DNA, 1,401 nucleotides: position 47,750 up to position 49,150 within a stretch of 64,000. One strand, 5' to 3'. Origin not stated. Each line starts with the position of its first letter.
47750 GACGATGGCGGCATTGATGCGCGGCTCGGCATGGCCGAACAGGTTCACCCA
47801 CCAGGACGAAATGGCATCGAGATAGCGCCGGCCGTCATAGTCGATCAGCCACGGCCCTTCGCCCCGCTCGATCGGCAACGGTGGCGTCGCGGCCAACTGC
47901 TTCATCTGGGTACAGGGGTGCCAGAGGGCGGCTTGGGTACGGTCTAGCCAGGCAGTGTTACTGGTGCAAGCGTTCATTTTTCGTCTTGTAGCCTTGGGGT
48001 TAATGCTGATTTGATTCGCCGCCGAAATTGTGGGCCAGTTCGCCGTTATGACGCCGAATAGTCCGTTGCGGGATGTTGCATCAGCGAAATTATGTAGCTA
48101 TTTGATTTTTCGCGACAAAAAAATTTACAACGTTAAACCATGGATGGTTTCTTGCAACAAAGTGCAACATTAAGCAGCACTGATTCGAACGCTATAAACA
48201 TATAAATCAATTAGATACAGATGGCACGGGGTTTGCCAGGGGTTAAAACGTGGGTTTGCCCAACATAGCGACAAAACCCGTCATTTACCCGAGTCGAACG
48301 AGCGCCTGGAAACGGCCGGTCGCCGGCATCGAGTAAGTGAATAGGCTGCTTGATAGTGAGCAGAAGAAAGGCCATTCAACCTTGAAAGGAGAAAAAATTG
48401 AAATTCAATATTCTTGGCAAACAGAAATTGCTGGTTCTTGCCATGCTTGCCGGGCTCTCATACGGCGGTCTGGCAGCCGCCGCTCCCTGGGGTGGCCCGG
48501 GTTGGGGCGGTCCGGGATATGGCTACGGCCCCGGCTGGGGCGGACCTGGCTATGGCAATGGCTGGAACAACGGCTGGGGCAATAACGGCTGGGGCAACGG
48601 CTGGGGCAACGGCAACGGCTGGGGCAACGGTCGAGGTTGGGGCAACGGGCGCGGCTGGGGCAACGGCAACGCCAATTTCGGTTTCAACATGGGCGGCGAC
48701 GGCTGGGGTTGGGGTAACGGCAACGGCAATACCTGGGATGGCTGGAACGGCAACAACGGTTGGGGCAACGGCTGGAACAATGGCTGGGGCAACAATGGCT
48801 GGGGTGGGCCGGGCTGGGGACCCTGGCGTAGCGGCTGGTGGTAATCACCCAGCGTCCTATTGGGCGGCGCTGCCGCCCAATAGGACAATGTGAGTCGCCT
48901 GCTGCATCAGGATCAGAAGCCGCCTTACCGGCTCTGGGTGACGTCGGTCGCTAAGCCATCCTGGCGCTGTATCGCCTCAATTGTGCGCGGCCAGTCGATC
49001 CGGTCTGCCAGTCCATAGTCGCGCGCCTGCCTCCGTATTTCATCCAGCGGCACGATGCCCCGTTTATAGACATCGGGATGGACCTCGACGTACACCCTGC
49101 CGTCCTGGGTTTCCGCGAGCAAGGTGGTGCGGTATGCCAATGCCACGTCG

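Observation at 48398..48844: Secreted protein made almost entirely of Gly/Trp/Asn repeats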

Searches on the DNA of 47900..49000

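Call 77: search_rna_families(source=window, start=47900, end=49000, threshold=evalue, max_evalue=1)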
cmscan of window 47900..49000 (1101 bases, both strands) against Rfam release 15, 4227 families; matches with E-value up to 1: 1.
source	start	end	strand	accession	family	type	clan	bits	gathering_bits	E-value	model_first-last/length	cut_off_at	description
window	48135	48170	-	RF01845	enod40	Gene;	-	15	45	0.66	1-263/263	no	Early nodulin 40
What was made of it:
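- Tried and rejected: Rfam on 47900-49000 returned nothing meaningful (call 77).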
